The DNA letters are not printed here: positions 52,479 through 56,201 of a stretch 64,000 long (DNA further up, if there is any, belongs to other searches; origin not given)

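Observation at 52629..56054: Intact CheY-like receiver domain embedded inside a tandem HdrA-like flavoprotein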

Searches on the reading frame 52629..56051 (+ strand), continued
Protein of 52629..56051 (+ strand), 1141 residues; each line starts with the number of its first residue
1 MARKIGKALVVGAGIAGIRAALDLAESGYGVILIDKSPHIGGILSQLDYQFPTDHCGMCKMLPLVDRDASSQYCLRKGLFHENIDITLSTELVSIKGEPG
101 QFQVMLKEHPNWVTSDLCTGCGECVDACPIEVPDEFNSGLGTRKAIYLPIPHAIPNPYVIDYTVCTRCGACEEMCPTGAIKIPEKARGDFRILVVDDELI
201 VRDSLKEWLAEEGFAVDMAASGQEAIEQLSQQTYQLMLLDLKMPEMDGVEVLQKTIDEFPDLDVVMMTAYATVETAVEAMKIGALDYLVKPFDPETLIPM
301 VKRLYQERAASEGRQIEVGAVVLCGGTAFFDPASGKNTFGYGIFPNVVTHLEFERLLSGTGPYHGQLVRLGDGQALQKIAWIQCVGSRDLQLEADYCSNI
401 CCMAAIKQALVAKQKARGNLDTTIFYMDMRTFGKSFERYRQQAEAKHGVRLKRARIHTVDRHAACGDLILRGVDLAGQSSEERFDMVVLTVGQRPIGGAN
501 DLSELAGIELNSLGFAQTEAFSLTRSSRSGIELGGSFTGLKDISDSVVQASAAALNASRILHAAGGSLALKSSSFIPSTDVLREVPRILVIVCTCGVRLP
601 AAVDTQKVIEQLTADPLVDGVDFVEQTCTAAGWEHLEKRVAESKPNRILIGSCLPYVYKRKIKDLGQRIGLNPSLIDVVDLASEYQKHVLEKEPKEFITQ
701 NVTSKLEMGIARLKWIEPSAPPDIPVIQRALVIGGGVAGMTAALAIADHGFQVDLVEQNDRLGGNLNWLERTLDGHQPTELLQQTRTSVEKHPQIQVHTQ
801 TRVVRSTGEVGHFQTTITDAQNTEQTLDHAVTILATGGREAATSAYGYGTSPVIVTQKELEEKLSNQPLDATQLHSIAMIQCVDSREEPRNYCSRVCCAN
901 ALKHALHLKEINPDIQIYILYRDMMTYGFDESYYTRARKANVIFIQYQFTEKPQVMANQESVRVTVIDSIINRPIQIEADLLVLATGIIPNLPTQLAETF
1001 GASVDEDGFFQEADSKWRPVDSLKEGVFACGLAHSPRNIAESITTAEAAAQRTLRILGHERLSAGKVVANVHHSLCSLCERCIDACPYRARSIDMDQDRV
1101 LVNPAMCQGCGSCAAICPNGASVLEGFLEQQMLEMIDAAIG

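Call 54: find_homologous_proteins(query=P0146, max_evalue=1e-50)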
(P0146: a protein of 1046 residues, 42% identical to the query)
Query P0146 (1046 aa): 6589 proteins with E <= 1e-50 among 8000 candidates; the best 120 are listed.
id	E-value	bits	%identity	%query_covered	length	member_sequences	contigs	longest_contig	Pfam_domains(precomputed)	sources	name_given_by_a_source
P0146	0.0e+0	2404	100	100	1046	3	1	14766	PF14697.12,PF13450.13,PF07992.21,PF12837.13,PF00070.34,PF03486.21,PF12798.13,PF13484.12,PF12838.13,PF12800.13,PF01134.29,PF12831.14,PF01946.24,PF01266.31,PF12797.13,PF00890.31,PF00037.33,PF13738.13,PF01262.28,PF25160.2,PF13237.12,PF13183.12,PF13187.12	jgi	jgi:heterodisulfide reductase subunit A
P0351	0.0e+0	1591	65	100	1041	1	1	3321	PF14697.12,PF13450.13,PF07992.21,PF12837.13,PF00070.34,PF03486.21,PF13484.12,PF12838.13,PF01134.29,PF12831.14,PF01946.24,PF01266.31,PF01593.31,PF12797.13,PF00890.31,PF00037.33,PF13738.13,PF01262.28,PF25160.2,PF13237.12,PF13187.12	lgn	-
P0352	0.0e+0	1579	65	100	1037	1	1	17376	PF14697.12,PF13450.13,PF07992.21,PF12837.13,PF00070.34,PF03486.21,PF13484.12,PF12838.13,PF12800.13,PF01134.29,PF01494.26,PF12831.14,PF01946.24,PF01266.31,PF01593.31,PF12797.13,PF00890.31,PF00037.33,PF13738.13,PF01262.28,PF25160.2,PF13237.12,PF13187.12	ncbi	ncbi:FAD-dependent oxidoreductase [[Eubacterium] cellulosolvens]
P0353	0.0e+0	1551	64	100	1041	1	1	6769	PF14697.12,PF13450.13,PF07992.21,PF12837.13,PF00070.34,PF03486.21,PF12798.13,PF13484.12,PF12838.13,PF01134.29,PF01494.26,PF12831.14,PF01946.24,PF01266.31,PF12797.13,PF00890.31,PF00037.33,PF13738.13,PF01262.28,PF25160.2,PF13237.12,PF13187.12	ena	-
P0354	0.0e+0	1522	63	100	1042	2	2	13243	PF14697.12,PF13450.13,PF07992.21,PF12837.13,PF00070.34,PF03486.21,PF12798.13,PF13484.12,PF12838.13,PF12800.13,PF01134.29,PF01494.26,PF12831.14,PF01266.31,PF12797.13,PF00890.31,PF00037.33,PF13738.13,PF25160.2,PF13237.12,PF13183.12,PF13187.12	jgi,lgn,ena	-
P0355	0.0e+0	1519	62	100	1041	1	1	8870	PF14697.12,PF13450.13,PF07992.21,PF12837.13,PF00070.34,PF03486.21,PF12798.13,PF13484.12,PF12838.13,PF01134.29,PF01494.26,PF12831.14,PF01946.24,PF01266.31,PF12797.13,PF00890.31,PF00037.33,PF13738.13,PF01262.28,PF25160.2,PF13237.12,PF13183.12,PF13187.12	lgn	-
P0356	0.0e+0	1513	61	99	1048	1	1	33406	PF14697.12,PF13450.13,PF07992.21,PF12837.13,PF00070.34,PF03486.21,PF12798.13,PF13484.12,PF12838.13,PF01134.29,PF01494.26,PF12831.14,PF01946.24,PF01266.31,PF12797.13,PF00890.31,PF00037.33,PF13738.13,PF01262.28,PF25160.2,PF13237.12,PF13183.12,PF13187.12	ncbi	-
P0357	0.0e+0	1456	62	100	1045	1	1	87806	PF14697.12,PF13450.13,PF07992.21,PF12837.13,PF00070.34,PF03486.21,PF12798.13,PF13484.12,PF12838.13,PF01134.29,PF01494.26,PF12831.14,PF01946.24,PF01266.31,PF12797.13,PF00890.31,PF00037.33,PF13738.13,PF25160.2,PF13237.12,PF13187.12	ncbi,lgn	-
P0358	0.0e+0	1454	60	100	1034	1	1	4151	PF14697.12,PF13450.13,PF07992.21,PF12837.13,PF00070.34,PF03486.21,PF12798.13,PF13484.12,PF12838.13,PF01134.29,PF12831.14,PF01266.31,PF01593.31,PF12797.13,PF00890.31,PF00037.33,PF13738.13,PF25160.2,PF13237.12,PF13183.12,PF13187.12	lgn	-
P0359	0.0e+0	1448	60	100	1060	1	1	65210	PF14697.12,PF13450.13,PF07992.21,PF12837.13,PF00070.34,PF03486.21,PF13484.12,PF12838.13,PF01134.29,PF01494.26,PF12831.14,PF01946.24,PF01266.31,PF01593.31,PF12797.13,PF00890.31,PF00037.33,PF13738.13,PF25160.2,PF13237.12,PF13183.12,PF13187.12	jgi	jgi:heterodisulfide reductase subunit A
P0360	0.0e+0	1436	60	100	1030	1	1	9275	PF14697.12,PF13450.13,PF07992.21,PF12837.13,PF00070.34,PF03486.21,PF12798.13,PF13484.12,PF12838.13,PF01134.29,PF01494.26,PF12831.14,PF01266.31,PF01593.31,PF12797.13,PF00890.31,PF00037.33,PF13738.13,PF01262.28,PF25160.2,PF13237.12,PF13183.12,PF13187.12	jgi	jgi:heterodisulfide reductase subunit A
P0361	0.0e+0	1430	59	100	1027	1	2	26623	PF14697.12,PF13450.13,PF07992.21,PF12837.13,PF00070.34,PF03486.21,PF13484.12,PF12838.13,PF01134.29,PF01494.26,PF12831.14,PF01266.31,PF12797.13,PF00890.31,PF00037.33,PF13738.13,PF25160.2,PF13237.12,PF13183.12,PF13187.12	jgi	jgi:heterodisulfide reductase subunit A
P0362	0.0e+0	1427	60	100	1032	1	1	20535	PF14697.12,PF13241.13,PF13450.13,PF07992.21,PF12837.13,PF00070.34,PF03486.21,PF13484.12,PF01266.31,PF00890.31,PF13738.13,PF25160.2,PF13237.12,PF12838.13,PF01134.29,PF01494.26,PF12831.14,PF01946.24,PF01593.31,PF12797.13,PF00037.33,PF01262.28,PF13183.12,PF13187.12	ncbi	-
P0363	0.0e+0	1414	59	100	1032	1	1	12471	PF14697.12,PF13450.13,PF07992.21,PF12837.13,PF00070.34,PF03486.21,PF13484.12,PF12838.13,PF01134.29,PF12831.14,PF01946.24,PF01266.31,PF01593.31,PF12797.13,PF00890.31,PF00037.33,PF13738.13,PF25160.2,PF13237.12,PF13183.12,PF13187.12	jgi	jgi:heterodisulfide reductase subunit A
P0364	0.0e+0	1260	59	87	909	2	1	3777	PF14697.12,PF13450.13,PF07992.21,PF12837.13,PF12798.13,PF13484.12,PF12838.13,PF12831.14,PF12797.13,PF00890.31,PF00037.33,PF25160.2,PF13237.12,PF13187.12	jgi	jgi:heterodisulfide reductase subunit A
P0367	0.0e+0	1100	48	99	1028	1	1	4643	PF14697.12,PF13450.13,PF07992.21,PF12837.13,PF00070.34,PF03486.21,PF13746.12,PF12798.13,PF13484.12,PF13534.12,PF12800.13,PF01266.31,PF00890.31,PF13738.13,PF25160.2,PF13237.12,PF12838.13,PF01134.29,PF12831.14,PF12797.13,PF00037.33,PF01262.28,PF13183.12,PF13187.12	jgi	jgi:heterodisulfide reductase subunit A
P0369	0.0e+0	1062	46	100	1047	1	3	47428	PF14697.12,PF13450.13,PF07992.21,PF12837.13,PF00070.34,PF03486.21,PF13484.12,PF12838.13,PF01134.29,PF01494.26,PF12831.14,PF01946.24,PF01266.31,PF12797.13,PF00890.31,PF00037.33,PF13738.13,PF01262.28,PF25160.2,PF13237.12,PF13183.12,PF13187.12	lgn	-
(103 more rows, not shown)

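Call 79: find_encoding_contigs(protein=P0124, flank=8000, max_places=3)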
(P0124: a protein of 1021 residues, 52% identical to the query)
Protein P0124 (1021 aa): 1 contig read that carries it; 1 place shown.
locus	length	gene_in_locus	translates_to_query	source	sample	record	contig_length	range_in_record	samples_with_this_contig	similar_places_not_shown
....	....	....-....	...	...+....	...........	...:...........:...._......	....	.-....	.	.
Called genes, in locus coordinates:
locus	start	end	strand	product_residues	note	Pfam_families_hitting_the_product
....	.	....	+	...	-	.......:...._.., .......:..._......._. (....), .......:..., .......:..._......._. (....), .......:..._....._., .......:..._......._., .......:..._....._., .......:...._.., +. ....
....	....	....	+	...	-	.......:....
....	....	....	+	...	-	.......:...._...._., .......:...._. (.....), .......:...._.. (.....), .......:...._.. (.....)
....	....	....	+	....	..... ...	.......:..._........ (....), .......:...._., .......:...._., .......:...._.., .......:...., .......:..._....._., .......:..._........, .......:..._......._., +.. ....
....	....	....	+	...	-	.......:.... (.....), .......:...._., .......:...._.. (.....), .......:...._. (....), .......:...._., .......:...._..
